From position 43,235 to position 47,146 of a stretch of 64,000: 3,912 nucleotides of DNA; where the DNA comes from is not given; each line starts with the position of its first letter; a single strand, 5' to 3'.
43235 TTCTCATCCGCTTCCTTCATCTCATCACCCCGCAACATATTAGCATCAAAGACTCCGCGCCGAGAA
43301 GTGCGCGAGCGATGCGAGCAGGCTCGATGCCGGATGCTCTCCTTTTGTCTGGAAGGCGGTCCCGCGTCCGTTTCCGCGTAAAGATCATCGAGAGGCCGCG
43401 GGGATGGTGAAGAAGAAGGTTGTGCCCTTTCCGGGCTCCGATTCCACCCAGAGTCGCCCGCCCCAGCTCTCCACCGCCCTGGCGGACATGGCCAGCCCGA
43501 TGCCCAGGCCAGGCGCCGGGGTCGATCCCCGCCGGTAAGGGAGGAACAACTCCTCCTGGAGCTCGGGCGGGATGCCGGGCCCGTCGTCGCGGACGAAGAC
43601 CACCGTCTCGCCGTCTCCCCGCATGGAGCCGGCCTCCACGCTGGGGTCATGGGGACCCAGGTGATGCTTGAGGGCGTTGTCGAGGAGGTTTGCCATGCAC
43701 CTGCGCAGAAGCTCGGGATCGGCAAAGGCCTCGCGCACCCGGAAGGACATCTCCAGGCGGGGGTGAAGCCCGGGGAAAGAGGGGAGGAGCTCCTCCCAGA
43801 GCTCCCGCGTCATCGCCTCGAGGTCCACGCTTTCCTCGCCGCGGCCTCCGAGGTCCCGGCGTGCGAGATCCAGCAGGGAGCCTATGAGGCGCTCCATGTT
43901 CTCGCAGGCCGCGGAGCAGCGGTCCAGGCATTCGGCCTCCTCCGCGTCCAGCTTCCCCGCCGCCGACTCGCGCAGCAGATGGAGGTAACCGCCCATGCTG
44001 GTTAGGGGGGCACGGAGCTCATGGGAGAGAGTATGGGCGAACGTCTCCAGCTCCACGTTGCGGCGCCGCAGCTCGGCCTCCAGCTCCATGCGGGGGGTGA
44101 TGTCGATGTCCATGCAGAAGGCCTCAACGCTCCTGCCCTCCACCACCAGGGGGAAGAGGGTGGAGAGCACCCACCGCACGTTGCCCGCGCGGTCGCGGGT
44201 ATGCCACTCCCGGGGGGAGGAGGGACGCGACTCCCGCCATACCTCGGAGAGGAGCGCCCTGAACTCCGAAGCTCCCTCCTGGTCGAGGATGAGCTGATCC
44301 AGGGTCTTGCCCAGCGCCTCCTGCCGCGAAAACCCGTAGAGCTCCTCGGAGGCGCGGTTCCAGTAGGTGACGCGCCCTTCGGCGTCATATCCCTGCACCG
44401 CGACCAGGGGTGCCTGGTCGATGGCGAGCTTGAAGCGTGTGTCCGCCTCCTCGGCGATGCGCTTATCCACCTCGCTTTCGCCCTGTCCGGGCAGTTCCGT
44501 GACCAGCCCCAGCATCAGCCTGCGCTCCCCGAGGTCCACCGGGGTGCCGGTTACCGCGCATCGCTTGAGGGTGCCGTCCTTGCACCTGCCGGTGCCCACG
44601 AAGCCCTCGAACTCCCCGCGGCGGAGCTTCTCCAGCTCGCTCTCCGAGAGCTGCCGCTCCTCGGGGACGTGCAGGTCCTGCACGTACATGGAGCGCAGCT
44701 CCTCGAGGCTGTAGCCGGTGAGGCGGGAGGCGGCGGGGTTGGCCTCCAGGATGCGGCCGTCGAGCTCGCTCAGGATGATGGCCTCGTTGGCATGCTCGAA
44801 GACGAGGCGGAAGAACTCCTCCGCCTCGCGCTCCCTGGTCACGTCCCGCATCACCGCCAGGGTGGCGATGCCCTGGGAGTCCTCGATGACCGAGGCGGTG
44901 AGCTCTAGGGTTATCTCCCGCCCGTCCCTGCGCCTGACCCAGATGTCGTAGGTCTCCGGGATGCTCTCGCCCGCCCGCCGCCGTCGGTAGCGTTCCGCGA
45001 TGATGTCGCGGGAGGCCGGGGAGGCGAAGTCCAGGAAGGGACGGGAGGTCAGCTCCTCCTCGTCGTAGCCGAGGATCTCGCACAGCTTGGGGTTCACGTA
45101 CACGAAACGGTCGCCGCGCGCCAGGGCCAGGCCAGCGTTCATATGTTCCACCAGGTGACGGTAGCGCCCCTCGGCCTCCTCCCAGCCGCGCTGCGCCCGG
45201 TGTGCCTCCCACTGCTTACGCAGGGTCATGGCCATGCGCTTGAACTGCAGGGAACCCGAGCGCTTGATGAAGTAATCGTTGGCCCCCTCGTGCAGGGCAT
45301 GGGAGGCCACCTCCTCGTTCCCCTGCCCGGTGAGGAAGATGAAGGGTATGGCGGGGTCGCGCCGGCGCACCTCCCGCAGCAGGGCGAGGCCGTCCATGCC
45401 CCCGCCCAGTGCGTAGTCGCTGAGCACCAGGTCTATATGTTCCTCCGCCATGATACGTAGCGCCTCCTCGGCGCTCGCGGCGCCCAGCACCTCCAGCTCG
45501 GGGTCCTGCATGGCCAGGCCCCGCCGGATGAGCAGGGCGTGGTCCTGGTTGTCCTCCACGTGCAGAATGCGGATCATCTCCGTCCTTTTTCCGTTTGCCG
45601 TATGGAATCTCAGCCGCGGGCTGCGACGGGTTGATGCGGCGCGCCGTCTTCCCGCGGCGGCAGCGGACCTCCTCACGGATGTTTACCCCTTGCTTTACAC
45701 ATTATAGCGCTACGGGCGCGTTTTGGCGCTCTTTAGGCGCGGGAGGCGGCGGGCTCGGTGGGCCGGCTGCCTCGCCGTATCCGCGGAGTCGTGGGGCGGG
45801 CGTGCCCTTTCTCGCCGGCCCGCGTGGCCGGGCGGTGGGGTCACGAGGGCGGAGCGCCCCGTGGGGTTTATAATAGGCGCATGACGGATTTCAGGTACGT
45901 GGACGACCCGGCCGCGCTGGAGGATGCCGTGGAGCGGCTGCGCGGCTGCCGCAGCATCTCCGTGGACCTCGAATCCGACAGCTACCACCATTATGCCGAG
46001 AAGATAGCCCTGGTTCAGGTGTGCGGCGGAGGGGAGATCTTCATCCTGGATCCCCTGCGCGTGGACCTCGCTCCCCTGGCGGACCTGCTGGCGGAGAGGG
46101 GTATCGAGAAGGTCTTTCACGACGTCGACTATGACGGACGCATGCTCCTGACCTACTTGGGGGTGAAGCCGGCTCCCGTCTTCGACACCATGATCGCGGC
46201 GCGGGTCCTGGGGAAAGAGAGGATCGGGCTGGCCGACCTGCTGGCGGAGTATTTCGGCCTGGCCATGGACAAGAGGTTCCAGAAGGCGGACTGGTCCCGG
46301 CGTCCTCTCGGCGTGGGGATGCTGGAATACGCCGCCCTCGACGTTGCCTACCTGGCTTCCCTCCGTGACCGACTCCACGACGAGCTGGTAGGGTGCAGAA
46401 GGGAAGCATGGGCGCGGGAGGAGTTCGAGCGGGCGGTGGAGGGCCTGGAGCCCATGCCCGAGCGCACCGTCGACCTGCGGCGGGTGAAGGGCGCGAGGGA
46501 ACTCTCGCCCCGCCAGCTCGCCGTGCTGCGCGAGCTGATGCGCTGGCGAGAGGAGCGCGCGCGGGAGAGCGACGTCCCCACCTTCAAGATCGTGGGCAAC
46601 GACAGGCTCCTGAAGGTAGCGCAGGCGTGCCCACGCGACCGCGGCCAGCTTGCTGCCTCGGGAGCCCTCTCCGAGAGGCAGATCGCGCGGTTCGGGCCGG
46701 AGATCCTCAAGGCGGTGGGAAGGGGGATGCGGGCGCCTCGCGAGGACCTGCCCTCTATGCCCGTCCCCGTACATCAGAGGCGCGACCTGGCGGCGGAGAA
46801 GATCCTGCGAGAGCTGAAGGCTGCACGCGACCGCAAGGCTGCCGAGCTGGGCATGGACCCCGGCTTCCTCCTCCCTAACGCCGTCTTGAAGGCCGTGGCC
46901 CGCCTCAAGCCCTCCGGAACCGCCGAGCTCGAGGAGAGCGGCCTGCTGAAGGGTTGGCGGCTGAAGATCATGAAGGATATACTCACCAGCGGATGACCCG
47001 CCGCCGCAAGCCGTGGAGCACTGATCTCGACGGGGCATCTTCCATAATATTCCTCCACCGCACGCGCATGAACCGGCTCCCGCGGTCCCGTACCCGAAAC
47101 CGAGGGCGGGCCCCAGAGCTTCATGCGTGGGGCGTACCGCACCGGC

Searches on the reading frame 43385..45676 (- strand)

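Call 58: search_protein_families(library=pfam, proteins=[window:43385-45676:-], max_evalue=0.00001)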
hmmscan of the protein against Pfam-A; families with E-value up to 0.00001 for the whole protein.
window:43385-45676:- (763 aa): 8 families
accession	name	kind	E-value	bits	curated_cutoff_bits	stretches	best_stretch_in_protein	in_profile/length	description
PF00989.32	PAS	-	4.9e-39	133.3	22.6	3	171-279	2-113/113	PAS fold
PF13426.13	PAS_9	-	2e-35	121.6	27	3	190-280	12-102/103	PAS domain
PF08448.16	PAS_4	-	4e-33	114.4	23.1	3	427-529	11-108/110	PAS fold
PF13188.13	PAS_8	-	2.6e-26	91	21.8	2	287-329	1-43/65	PAS domain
PF02518.31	HATPase_c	-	9.3e-25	87.7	26.4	1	653-761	2-110/111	Histidine kinase-, DNA gyrase B-, and HSP90-like ATPase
PF08447.18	PAS_3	-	1.7e-21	76.7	25.6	1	192-269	2-80/89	PAS fold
PF00072.30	Response_reg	-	1.1e-19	71.1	30.2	1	37-141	1-102/111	Response regulator receiver domain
PF00512.31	HisKA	-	2.5e-15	56.7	26.9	1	543-609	2-65/66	His Kinase A (phospho-acceptor) domain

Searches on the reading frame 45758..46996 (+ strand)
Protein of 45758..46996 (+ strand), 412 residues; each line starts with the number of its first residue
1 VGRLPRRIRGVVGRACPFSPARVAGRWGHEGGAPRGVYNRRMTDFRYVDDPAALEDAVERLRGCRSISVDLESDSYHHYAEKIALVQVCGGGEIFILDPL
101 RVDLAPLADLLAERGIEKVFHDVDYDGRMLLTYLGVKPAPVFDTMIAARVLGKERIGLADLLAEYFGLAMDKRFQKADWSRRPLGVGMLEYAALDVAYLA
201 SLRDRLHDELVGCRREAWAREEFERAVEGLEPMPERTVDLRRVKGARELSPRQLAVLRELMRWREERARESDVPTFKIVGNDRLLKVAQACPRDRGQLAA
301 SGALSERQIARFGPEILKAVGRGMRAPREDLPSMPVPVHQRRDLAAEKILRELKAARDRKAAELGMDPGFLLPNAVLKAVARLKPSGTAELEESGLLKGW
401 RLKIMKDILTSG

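Call 59: search_protein_families(library=pfam, proteins=[window:45758-46996:+], max_evalue=0.00001)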
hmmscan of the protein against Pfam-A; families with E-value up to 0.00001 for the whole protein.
window:45758-46996:+ (412 aa): 2 families
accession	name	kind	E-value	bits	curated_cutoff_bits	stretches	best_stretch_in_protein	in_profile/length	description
PF01612.26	DNA_pol_A_exo1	-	1.3e-40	139.5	23.6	1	46-210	2-172/173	3'-5' exonuclease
PF00570.28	HRDC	-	1.2e-28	99.3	23.8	2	253-320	1-68/68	HRDC domain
